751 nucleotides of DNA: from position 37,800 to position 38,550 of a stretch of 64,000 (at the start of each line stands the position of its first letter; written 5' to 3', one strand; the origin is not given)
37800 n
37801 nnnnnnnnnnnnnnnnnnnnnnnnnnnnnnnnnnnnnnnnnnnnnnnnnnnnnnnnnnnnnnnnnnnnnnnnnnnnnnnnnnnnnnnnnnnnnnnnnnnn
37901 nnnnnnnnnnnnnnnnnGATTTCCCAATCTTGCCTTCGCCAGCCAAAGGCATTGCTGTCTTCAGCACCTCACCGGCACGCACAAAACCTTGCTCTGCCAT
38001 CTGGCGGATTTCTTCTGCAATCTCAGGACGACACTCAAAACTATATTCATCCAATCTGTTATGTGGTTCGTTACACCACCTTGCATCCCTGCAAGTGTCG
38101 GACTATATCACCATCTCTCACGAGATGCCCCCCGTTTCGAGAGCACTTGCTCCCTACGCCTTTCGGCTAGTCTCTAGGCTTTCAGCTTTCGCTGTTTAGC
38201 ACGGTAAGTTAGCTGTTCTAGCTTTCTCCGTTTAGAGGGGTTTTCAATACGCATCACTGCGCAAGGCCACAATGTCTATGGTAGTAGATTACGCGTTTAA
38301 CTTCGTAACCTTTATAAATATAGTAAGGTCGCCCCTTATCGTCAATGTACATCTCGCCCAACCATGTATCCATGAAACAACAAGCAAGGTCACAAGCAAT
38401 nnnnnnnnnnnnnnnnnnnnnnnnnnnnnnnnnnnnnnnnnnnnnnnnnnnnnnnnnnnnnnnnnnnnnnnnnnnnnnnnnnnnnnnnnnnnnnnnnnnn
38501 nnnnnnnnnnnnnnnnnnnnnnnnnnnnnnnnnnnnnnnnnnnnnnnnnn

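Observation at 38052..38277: ORF-less group I intron splits the HDE catalytic motif of a T7-like DNA polymerase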

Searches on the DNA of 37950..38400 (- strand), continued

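Call 44: get_annotated_region(hit=H58, flank=1800)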
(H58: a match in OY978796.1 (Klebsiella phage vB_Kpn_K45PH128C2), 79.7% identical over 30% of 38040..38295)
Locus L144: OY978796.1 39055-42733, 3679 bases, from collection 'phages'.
description: Klebsiella phage vB_Kpn_K45PH128C2 genome assembly, chromosome: K45PH128C2_assembly.
organism: Klebsiella phage vB_Kpn_K45PH128C2 (NCBI taxid 3071666)
taxonomy: Viruses; Duplodnaviria; Heunggongvirae; Uroviricota; Caudoviricetes; Vequintavirinae; Mydovirus
host: -; source: -; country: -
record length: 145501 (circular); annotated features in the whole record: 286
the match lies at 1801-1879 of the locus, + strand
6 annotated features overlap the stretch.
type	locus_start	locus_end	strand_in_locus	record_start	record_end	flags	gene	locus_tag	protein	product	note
CDS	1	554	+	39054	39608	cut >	-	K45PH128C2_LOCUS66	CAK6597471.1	endolysin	source:genemarks_glimmer_phanotate_prodigal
CDS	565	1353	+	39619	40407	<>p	-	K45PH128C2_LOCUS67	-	PhoH-like phosphate starvation-inducible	source:genemarks_glimmer_phanotate_prodigal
CDS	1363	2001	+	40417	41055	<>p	-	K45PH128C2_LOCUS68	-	DprA-like DNA recombination-mediator protein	source:genemarks_glimmer_phanotate_prodigal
CDS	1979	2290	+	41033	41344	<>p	-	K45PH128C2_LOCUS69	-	unknown function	source:genemarks_glimmer_phanotate_prodigal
CDS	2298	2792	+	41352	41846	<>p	-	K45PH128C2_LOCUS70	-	unknown function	source:phanotate_prodigal_genemarks_glimmer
CDS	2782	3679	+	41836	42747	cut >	-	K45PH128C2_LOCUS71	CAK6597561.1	ATP-dependent protease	source:genemarks_glimmer_phanotate_prodigal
